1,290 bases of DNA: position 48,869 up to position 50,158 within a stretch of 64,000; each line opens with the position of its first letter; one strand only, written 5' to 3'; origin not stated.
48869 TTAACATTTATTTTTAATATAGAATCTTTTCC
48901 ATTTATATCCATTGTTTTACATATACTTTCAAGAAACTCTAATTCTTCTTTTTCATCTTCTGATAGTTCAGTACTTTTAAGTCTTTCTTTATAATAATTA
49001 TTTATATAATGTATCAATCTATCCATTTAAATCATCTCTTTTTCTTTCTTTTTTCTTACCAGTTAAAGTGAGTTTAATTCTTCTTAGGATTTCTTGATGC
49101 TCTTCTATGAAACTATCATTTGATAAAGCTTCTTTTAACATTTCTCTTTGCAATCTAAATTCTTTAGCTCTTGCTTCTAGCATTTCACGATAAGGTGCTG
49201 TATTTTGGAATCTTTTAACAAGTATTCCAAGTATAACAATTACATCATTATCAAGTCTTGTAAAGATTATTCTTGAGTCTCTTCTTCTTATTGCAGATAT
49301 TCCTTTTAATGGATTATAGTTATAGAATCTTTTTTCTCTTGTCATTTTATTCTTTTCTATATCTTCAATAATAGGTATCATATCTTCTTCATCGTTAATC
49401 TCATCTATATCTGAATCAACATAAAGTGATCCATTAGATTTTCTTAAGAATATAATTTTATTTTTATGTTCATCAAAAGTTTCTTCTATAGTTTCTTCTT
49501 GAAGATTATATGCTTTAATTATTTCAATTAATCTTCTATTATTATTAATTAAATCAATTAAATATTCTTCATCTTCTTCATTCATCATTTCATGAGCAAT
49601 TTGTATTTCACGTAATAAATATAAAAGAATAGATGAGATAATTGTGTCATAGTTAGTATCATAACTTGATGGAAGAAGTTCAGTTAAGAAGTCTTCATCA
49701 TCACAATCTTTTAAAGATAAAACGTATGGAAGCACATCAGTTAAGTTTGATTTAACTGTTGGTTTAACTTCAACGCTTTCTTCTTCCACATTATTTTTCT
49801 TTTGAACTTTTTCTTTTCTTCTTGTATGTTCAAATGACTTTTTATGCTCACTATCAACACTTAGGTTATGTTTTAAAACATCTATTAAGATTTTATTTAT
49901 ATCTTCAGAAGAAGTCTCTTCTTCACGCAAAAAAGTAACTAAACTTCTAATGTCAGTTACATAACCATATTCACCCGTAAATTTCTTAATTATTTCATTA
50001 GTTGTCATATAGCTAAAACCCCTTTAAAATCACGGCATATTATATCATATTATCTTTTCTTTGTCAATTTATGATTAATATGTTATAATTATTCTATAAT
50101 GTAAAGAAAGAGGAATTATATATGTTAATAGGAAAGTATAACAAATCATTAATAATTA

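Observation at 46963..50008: Two-gene operon: an oversized RelE/HigB-fold protein coupled to a 687-aa orphan helical protein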

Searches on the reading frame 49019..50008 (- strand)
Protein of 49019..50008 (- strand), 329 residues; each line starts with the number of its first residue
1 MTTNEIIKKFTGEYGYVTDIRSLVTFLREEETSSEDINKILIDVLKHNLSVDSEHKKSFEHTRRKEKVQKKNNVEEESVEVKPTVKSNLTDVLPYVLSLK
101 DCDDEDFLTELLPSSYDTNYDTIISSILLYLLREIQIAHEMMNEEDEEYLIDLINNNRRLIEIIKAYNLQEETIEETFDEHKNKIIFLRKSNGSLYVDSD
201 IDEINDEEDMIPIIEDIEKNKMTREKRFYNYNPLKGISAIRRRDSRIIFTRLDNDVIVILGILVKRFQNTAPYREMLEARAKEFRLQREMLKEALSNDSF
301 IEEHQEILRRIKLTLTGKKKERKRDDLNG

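Call 3: search_protein_families(library=pfam, proteins=[window:49019-50008:-], max_evalue=1)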
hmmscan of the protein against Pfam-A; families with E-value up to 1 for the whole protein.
window:49019-50008:- (329 aa): 4 families
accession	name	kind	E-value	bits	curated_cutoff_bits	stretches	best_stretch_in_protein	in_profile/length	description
PF10579.15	Rapsyn_N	-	0.07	13.7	23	1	216-290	4-76/80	Rapsyn N-terminal myristoylation and linker region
PF01875.22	Memo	-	0.14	11.8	27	1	48-160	93-212/269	Memo-like protein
PF18376.6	MDD_C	-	0.24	11.6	23.2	1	156-251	84-178/186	Mevalonate 5-diphosphate decarboxylase C-terminal domain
PF21120.3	MCM_WH_arc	-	0.71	10.4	26.1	0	135-189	3-56/63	Archaeal MCM, winged-helix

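Call 4: search_protein_families(library=ncbifam, proteins=[window:49019-50008:-], max_evalue=1)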
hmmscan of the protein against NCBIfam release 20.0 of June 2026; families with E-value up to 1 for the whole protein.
window:49019-50008:- (329 aa): 2 families
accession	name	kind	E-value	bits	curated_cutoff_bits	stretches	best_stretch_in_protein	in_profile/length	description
NF052671.1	ssr3402_fam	equivalog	0.03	14.6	90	1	140-191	14-62/83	ssr3402 family protein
TIGR04129.1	CxxH_BA5709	equivalog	0.21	11.8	35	1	197-223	8-34/49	CxxH/CxxC protein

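Call 5: search_protein_families(library=padloc, proteins=[window:49019-50008:-], max_evalue=1)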
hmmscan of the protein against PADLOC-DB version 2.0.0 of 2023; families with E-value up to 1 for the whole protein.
window:49019-50008:- (329 aa): 1 family
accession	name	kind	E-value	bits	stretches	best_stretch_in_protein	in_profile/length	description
PDLC02362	PycTM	-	0.073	11.9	1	118-165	5-43/74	-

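Call 6: search_protein_families(library=phrogs, proteins=[window:49019-50008:-], max_evalue=1)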
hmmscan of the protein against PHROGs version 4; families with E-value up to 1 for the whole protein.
window:49019-50008:- (329 aa): 0 families

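Call 7: find_homologous_proteins(query=window:49019-50008:-, max_evalue=0.001)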
Query window:49019-50008:- (329 aa): 28 proteins with E <= 0.001 among 3153 candidates.
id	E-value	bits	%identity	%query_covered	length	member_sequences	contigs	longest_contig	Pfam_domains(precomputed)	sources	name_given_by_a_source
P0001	2.7e-193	659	95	100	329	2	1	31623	-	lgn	-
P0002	4.9e-135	468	67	100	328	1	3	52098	-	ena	-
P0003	2.3e-133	462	66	100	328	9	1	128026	-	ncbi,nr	ncbi:MAG: hypothetical protein IKO78_01540 [Bacilli bacterium]|nr:hypothetical protein [Bacilli bact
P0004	1.4e-120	420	62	100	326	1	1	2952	-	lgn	-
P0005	3.0e-104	367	55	100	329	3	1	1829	-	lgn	-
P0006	4.6e-103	363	54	100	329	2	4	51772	-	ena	-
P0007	3.5e-99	350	55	100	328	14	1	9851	-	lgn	-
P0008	2.2e-94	334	50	100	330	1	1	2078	-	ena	-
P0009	1.4e-85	305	52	98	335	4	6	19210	-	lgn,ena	-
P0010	1.7e-84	302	50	98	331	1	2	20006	-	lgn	-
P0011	1.0e-83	299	49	97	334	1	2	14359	-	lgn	-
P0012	2.0e-83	298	49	97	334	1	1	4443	-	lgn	-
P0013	3.9e-82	294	49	96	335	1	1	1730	-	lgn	-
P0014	5.9e-82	293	50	98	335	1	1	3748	-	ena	-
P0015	6.5e-82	293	50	98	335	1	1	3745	-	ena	-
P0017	1.7e-80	289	51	97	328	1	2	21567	-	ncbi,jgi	jgi:hypothetical protein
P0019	8.8e-79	283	47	96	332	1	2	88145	-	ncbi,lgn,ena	-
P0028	3.0e-52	196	37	100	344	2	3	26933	-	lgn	-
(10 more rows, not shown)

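Call 12: find_encoding_contigs(protein=P0003, flank=8000, max_places=3)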
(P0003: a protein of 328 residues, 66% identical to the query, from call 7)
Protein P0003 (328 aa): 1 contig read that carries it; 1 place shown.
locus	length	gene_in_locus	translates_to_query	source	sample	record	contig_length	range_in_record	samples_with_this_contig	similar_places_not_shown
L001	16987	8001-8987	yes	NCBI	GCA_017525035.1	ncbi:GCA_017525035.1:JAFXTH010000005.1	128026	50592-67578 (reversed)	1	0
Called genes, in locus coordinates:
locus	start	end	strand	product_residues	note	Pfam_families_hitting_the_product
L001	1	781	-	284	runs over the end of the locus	-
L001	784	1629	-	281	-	-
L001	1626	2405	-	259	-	-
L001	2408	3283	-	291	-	-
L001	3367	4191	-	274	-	-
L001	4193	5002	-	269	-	-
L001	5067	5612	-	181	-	PF01765:RRF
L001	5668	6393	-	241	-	PF00561:Abhydrolase_1, PF12146:Hydrolase_4, PF12697:Abhydrolase_6, PF10230:LIDHydrolase, PF03959:FSH1 (weak), PF05728:UPF0227 (weak), PF06821:Ser_hydrolase (weak), PF12146:Hydrolase_4, +4 more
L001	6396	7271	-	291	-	PF02666:PS_Dcarbxylase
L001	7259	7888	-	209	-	PF01066:CDP-OH_P_transf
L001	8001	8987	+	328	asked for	-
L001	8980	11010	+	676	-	-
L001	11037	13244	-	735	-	PF00122:E1-E2_ATPase, PF00702:Hydrolase, PF08282:Hydrolase_3 (faint)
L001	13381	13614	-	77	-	PF11213:DUF3006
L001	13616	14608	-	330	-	PF23023:Anti-Pycsar_Apyc1 (weak), PF00753:Lactamase_B, PF12706:Lactamase_B_2 (weak)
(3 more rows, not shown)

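Call 13: find_encoding_contigs(protein=P0019, flank=8000, max_places=2)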
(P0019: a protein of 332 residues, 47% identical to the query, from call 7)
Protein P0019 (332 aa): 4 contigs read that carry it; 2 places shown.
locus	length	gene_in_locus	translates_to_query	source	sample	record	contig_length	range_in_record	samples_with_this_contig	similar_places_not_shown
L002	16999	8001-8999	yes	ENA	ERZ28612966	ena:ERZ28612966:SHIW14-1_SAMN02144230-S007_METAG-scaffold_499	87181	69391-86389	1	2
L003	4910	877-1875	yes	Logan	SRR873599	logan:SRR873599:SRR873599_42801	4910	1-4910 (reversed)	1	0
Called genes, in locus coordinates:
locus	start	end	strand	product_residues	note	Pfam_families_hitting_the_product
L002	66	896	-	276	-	-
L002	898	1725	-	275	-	-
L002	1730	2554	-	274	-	-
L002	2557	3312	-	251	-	-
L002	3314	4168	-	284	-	-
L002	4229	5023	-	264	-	-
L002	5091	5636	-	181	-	PF01765:RRF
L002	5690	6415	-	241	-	PF00561:Abhydrolase_1, PF03959:FSH1 (faint), PF10230:LIDHydrolase (weak), PF12146:Hydrolase_4, PF12697:Abhydrolase_6, PF05728:UPF0227 (weak), PF06028:DUF915 (weak), PF12146:Hydrolase_4, +3 more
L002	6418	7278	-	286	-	PF02666:PS_Dcarbxylase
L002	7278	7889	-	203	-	PF01066:CDP-OH_P_transf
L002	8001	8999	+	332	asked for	-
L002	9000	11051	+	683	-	-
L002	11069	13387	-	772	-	PF00122:E1-E2_ATPase, PF00702:Hydrolase, PF08282:Hydrolase_3 (faint)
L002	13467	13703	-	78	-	PF11213:DUF3006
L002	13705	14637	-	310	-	PF00753:Lactamase_B, PF23023:Anti-Pycsar_Apyc1 (weak)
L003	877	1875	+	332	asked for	-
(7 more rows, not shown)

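Call 14: find_encoding_contigs(protein=P0028, flank=8000, max_places=2)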
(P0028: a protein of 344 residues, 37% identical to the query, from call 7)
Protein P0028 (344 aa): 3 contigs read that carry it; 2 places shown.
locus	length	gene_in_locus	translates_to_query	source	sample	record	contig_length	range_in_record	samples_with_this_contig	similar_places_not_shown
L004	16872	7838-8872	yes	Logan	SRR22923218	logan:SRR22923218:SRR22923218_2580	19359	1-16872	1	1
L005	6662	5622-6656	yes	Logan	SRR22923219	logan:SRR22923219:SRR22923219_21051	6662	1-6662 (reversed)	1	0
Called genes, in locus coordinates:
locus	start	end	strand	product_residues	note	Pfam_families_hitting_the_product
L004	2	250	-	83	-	?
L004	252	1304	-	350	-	PF02912:Phe_tRNA-synt_N, PF01409:tRNA-synt_2d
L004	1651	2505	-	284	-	PF02086:MethyltransfD12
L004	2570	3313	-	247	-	-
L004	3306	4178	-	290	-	-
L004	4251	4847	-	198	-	PF07963:N_methyl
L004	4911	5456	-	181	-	PF01765:RRF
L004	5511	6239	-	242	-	PF00561:Abhydrolase_1, PF06821:Ser_hydrolase (faint), PF10230:LIDHydrolase (weak), PF12146:Hydrolase_4, PF12697:Abhydrolase_6, PF12695:Abhydrolase_5 (faint), PF00326:Peptidase_S9 (faint), PF12146:Hydrolase_4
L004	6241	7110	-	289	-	PF02666:PS_Dcarbxylase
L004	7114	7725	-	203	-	PF01066:CDP-OH_P_transf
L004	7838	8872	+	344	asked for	-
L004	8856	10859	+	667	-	-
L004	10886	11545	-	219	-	-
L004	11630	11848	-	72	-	PF11213:DUF3006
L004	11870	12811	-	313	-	PF00753:Lactamase_B, PF23023:Anti-Pycsar_Apyc1 (weak)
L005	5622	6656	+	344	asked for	-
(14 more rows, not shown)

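Call 15: find_encoding_contigs(protein=P0017, flank=8000, max_places=2)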
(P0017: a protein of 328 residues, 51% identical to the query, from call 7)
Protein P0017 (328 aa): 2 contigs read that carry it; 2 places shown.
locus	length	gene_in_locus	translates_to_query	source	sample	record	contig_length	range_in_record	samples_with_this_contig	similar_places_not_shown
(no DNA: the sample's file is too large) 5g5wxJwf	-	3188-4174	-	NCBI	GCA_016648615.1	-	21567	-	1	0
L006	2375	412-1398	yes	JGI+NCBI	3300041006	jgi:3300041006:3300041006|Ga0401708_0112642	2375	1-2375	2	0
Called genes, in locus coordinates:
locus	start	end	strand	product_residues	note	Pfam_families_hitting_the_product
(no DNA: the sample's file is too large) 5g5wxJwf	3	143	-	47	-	?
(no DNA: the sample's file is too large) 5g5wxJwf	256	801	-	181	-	PF01765:RRF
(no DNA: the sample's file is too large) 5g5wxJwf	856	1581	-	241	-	PF00561:Abhydrolase_1, PF05728:UPF0227 (weak), PF06028:DUF915 (faint), PF10230:LIDHydrolase, PF12146:Hydrolase_4, PF12697:Abhydrolase_6, PF06821:Ser_hydrolase (weak), PF12146:Hydrolase_4, +1 more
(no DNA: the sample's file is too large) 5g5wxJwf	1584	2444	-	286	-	PF02666:PS_Dcarbxylase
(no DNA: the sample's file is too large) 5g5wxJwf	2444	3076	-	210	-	PF01066:CDP-OH_P_transf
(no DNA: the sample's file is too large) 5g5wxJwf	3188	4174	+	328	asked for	-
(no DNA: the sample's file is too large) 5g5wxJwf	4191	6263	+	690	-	-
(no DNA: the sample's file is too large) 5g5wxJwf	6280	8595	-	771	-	PF00122:E1-E2_ATPase, PF00702:Hydrolase, PF08282:Hydrolase_3 (faint)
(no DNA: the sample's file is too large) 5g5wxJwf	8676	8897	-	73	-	PF11213:DUF3006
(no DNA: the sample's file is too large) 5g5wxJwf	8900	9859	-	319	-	PF00753:Lactamase_B, PF23023:Anti-Pycsar_Apyc1 (weak), PF12706:Lactamase_B_2 (weak)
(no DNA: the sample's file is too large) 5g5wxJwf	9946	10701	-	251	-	-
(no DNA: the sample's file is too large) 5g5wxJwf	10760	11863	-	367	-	PF04892:VanZ-LLP1, PF06271:RDD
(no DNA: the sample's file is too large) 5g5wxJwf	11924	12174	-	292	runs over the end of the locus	PF00882:Zn_dep_PLPC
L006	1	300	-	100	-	?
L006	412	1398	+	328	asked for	-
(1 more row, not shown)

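Call 20: predict_structure(alignment_id=A1)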
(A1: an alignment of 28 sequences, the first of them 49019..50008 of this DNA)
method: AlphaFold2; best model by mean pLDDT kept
length: 329 residues; sequences in the alignment: 28
mean_pLDDT: 80.8   pTM: 0.63
mean pLDDT of the five models: 80.8, 79.3, 78.3, 78.3, 78.2
residues with pLDDT >= 90: 119; 70-90: 151; 50-70: 24; < 50: 35
segments of 3 or more residues with pLDDT < 50: 61-88, 323-329
pLDDT, mean of each block of 10 residues (from residue 1): 84 83 86 85 89 74 37 30 39 89 87 85 93 93 80 94 92 64 92 91 77 90 82 88 89 92 82 91 94 92 94 77 46
secondary structure, 60 per line:
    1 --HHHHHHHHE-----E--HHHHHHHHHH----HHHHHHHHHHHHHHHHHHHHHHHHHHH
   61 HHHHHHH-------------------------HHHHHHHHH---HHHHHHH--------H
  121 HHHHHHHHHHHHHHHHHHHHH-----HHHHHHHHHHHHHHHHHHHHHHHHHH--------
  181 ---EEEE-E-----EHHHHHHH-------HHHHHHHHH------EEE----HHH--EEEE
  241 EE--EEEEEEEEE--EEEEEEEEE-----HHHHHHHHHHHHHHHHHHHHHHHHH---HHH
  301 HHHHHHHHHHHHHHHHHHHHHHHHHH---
elements in order: H3-10 H20-29 H34-67 H93-101 H105-111 H120-141 H147-172 E184-187 H196-202 H210-218 E225-227 E237-242 E245-253 E256-264 H270-294 H298-326

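Call 22: find_related_loci(query=A1, collection=genome_contigs, flank=6000)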
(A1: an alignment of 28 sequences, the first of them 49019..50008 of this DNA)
Query A1 (329 aa) in genome_contigs; peptide patterns used: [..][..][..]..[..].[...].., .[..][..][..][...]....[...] (x = any residue, [..] = any of these).
172 stretches matched a pattern; 3 encode a relative of the query (tblastn E <= 1e-3); 3 distinct loci.
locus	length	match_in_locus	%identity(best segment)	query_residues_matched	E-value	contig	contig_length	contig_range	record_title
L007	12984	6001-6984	66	1-329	5e-144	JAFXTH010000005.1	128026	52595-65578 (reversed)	MAG: Bacilli bacterium isolate RGIG6726 Sheep_Rumen-2__c305179, whole genome shotgun sequence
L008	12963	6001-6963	47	5-320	5e-85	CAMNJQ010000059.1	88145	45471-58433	MAG: uncultured Clostridium sp. isolate SRR873599_bin.28_metaWRAP_v1.3_MAG genome assembly, contig: ERZ1756080.1337095,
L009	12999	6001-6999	49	3-329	7e-79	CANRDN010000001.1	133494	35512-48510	MAG: uncultured Bacilli bacterium isolate Lapin-026__bin19 genome assembly, contig: Lapin-026__NODE_93_length_133494_cov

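Call 23: fold_search(model_id=the predicted structure, library=pdb)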
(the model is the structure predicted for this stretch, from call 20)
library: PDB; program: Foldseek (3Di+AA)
matches with E <= 10: 194; with E <= 0.001: 0
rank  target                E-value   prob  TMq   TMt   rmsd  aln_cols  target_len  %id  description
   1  6af4_A                2.5e-03  1.00  0.26  0.63   4.3       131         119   18  Toxin-Antitoxin module from Streptococcus pneumoniae (released 2019-08-14)
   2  6af4_C                2.6e-03  1.00  0.26  0.64   3.6       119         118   17  Toxin-Antitoxin module from Streptococcus pneumoniae (released 2019-08-14)
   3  6af4_G                5.5e-03  1.00  0.24  0.60   4.2       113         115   18  Toxin-Antitoxin module from Streptococcus pneumoniae (released 2019-08-14)
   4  6af3_C                1.1e-02  1.00  0.24  0.61   4.0       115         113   19  Toxin-Antitoxin module from Streptococcus pneumoniae (released 2019-08-14)
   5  9g12_B                2.8e-02  0.99  0.20  0.65   3.3        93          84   16  Mycobacterium tuberculosis RelBE1 toxin-antitoxin system; rv1247c (relB1 antitoxin), rv1246c (relE1 toxin) (released 2025-12-17)
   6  6af3_A                2.8e-02  0.99  0.23  0.57   4.3       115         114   23  Toxin-Antitoxin module from Streptococcus pneumoniae (released 2019-08-14)
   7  6af3_E                3.8e-02  0.99  0.25  0.60   4.2       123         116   20  Toxin-Antitoxin module from Streptococcus pneumoniae (released 2019-08-14)
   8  9g12_A                9.0e-02  0.98  0.20  0.66   3.6        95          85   19  Mycobacterium tuberculosis RelBE1 toxin-antitoxin system; rv1247c (relB1 antitoxin), rv1246c (relE1 toxin) (released 2025-12-17)
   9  5jaa_D                2.7e-01  0.63  0.20  0.47   5.7       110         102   18  Crystal structure of the HigBA2 toxin-antitoxin complex (released 2017-04-05)
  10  1vcs_MODEL_1_A        8.6e-01  0.18  0.13  0.30  12.2       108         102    9  Solution Structure of RSGI RUH-009, an N-Terminal Domain of Vti1a [Mus musculus] (released 2005-05-03)
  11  5fwl_E                1.0e+00  0.18  0.17  0.21  39.7       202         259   13  Atomic cryoEM structure of Hsp90-Cdc37-Cdk4 complex (released 2016-07-06)
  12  7cso_B                1.1e+00  0.07  0.13  0.10  17.5       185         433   10  Structure of Ephexin4 DH-PH-SH3 (released 2021-02-24)
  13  8gjg_A                1.1e+00  0.21  0.16  0.29  10.8       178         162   15  De novo design of high-affinity protein binders to bioactive helical peptides (released 2024-01-10)
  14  3odx_A                1.1e+00  0.06  0.16  0.16  19.7       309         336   11  Crystal Structure of an N-terminally Truncated Linker-DH/PH Domains of p115-RhoGEF (released 2011-01-05)
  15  1txd                  1.1e+00  0.06  0.15  0.14  21.0       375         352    8  Crystal Structure of the DH/PH domains of Leukemia-associated RhoGEF (released 2004-09-21)
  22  7r5a_A                1.7e+00  0.38  0.10  0.31   1.8        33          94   18  Vibrio cholera ParD2:ParE2 antitoxin:toxin complex (released 2022-04-27)
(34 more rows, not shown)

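Call 45: fold_search(model_id=the predicted structure, library=viral)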
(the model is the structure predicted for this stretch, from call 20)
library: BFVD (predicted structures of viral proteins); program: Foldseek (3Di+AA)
matches with E <= 10: 411; with E <= 0.001: 0
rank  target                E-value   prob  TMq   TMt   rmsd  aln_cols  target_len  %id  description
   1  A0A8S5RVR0            3.8e-01  0.14  0.17  0.24  20.4       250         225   10  Uncharacterized protein [Siphoviridae sp. ctHip2]
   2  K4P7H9                4.4e-01  0.30  0.17  0.04  19.8       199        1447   11  Genome polyprotein [WUHARV Calicivirus 1]
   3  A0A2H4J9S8            4.4e-01  0.18  0.13  0.31  14.7       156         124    8  Uncharacterized protein [uncultured Caudovirales phage]
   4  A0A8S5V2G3            4.4e-01  0.16  0.19  0.24  16.8       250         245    8  Uncharacterized protein [CrAss-like virus sp. ctelJ1]
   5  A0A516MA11            4.9e-01  0.08  0.15  0.10  33.8       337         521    8  (no name in the UniProt tables at hand)
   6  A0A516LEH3            5.8e-01  0.28  0.10  0.31   9.4        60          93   17  (no name in the UniProt tables at hand)
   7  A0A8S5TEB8            6.8e-01  0.41  0.15  0.35  11.6       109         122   13  Uncharacterized protein [Phage sp. ctesc4]
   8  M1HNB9                7.6e-01  0.16  0.15  0.16  25.4       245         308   10  (no name in the UniProt tables at hand)
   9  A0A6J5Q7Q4            8.0e-01  0.54  0.16  0.40   8.3        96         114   11  Uncharacterized protein [uncultured Caudovirales phage]
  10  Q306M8                8.0e-01  0.04  0.10  0.08  21.6       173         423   13  (+)RNA virus helicase C-terminal domain-containing protein (Fragment) [Bell pepper alphaendornavirus]
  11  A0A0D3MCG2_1          8.4e-01  0.13  0.16  0.07  19.9       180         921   12  Genome polyprotein (Fragment) [Bat picornavirus]
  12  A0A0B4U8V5            8.4e-01  0.09  0.12  0.18  17.3       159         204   12  (no name in the UniProt tables at hand)
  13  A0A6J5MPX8            8.9e-01  0.13  0.13  0.16  31.3       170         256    9  Uncharacterized protein [uncultured Caudovirales phage]
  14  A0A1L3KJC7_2          8.9e-01  0.11  0.16  0.05  21.8       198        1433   12  (no name in the UniProt tables at hand)
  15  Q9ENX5                9.4e-01  0.13  0.16  0.25  21.4       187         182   17  Nuclear export protein [Influenza C virus]
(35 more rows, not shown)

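Call 50: find_related_loci(query=A1, collection=metagenome_contigs, flank=5000)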
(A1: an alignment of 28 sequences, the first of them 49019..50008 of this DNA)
Query A1 (329 aa) in metagenome_contigs; peptide patterns used: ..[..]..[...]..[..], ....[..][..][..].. (x = any residue, [..] = any of these).
228 stretches matched a pattern; 5 encode a relative of the query (tblastn E <= 1e-3); 5 distinct loci.
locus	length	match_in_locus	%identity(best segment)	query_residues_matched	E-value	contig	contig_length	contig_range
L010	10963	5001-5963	47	5-320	4e-85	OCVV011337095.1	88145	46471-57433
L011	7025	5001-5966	48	3-313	1e-82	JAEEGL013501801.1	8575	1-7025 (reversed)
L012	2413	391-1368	48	1-320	7e-81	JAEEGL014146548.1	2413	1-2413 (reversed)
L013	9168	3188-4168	51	1-320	2e-77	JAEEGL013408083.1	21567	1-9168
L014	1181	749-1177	58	1-146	3e-46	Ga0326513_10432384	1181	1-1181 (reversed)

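Call 81: find_encoding_contigs(protein=P0001, flank=8000, max_places=1)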
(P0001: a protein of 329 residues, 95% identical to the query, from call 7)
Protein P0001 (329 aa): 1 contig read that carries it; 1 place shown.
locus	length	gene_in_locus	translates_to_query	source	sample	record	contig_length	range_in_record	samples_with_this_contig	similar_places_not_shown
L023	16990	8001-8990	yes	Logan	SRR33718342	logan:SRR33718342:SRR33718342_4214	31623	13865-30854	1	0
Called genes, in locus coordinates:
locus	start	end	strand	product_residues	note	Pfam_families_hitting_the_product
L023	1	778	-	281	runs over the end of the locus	-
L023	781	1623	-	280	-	-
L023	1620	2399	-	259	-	-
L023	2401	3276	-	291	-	-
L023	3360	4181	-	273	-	-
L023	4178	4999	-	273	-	-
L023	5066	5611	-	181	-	PF01765:RRF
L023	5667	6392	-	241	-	PF00561:Abhydrolase_1, PF07819:PGAP1 (faint), PF12146:Hydrolase_4, PF12697:Abhydrolase_6, PF10230:LIDHydrolase, PF05728:UPF0227 (weak), PF06821:Ser_hydrolase (weak), PF12146:Hydrolase_4, +4 more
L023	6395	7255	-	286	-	PF02666:PS_Dcarbxylase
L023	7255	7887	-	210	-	PF01066:CDP-OH_P_transf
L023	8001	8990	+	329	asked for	-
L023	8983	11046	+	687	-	-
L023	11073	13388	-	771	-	PF08282:Hydrolase_3 (faint), PF00122:E1-E2_ATPase, PF00702:Hydrolase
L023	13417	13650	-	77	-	PF11213:DUF3006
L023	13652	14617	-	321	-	PF00753:Lactamase_B, PF23023:Anti-Pycsar_Apyc1 (weak), PF12706:Lactamase_B_2 (faint)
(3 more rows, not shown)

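Call 83: search_protein_families(library=pfam, alignment_id=A7, max_evalue=1)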
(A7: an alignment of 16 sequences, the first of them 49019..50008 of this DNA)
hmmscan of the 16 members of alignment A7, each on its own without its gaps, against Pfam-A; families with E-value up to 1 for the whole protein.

A. member 1, window:49019-50008:- (329 aa): 4 families
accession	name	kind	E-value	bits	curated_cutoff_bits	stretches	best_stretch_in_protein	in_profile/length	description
PF10579.15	Rapsyn_N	-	0.07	13.7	23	1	216-290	4-76/80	Rapsyn N-terminal myristoylation and linker region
PF01875.22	Memo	-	0.14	11.8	27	1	48-160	93-212/269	Memo-like protein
PF18376.6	MDD_C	-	0.24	11.6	23.2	1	156-251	84-178/186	Mevalonate 5-diphosphate decarboxylase C-terminal domain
PF21120.3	MCM_WH_arc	-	0.71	10.4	26.1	0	135-189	3-56/63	Archaeal MCM, winged-helix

B. families by the number of members that match (of 16 scanned): 23 families
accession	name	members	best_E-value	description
PF05973.20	Gp49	2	0.00028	Phage derived protein Gp49-like (DUF891)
PF21120.3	MCM_WH_arc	2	0.0066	Archaeal MCM, winged-helix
PF24883.2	NPHP3_N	1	0.0047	Nephrocystin 3, N-terminal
PF08673.15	RsbU_N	1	0.013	Phosphoserine phosphatase RsbU, N-terminal domain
PF14497.11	GST_C_3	1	0.016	Glutathione S-transferase, C-terminal domain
PF19788.4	DUF6272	1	0.023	Family of unknown function (DUF6272)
PF10023.15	Aminopep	1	0.026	Putative aminopeptidase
PF06648.16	AcMNPV_Ac75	1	0.04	Autographa californica nuclear polyhedrosis virus (AcMNPV), Ac75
PF11968.14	Bmt2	1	0.054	25S rRNA (adenine(2142)-N(1))-methyltransferase, Bmt2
PF07889.17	DUF1664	1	0.061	Protein of unknown function (DUF1664)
PF02671.26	PAH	1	0.061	Paired amphipathic helix repeat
PF10579.15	Rapsyn_N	1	0.07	Rapsyn N-terminal myristoylation and linker region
PF15200.11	KRTDAP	1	0.11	Keratinocyte differentiation-associated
PF01875.22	Memo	1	0.14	Memo-like protein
PF15048.11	OSTbeta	1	0.19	Organic solute transporter subunit beta protein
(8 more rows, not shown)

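Call 95: find_related_loci(query=A1, collection=viral_contigs, flank=6000)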
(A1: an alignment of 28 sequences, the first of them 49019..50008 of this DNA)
Query A1 (329 aa) in viral_contigs; peptide patterns used: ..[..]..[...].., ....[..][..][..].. (x = any residue, [..] = any of these).
50 stretches matched a pattern, but none encodes a relative of the query by tblastn (E <= 1e-3).

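Call 98: search_dna_similar(query=window:49019-50008:-, collection=plasmids, mode=protein, max_evalue=0.001, max_rows=10)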
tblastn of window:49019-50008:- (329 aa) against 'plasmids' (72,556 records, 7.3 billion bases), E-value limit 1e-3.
No match.

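Call 99: search_dna_similar(query=window:49019-50008:-, collection=phages, mode=protein, max_evalue=0.001, max_rows=10)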
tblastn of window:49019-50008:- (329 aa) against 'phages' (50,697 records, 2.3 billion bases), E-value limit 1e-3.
No match.
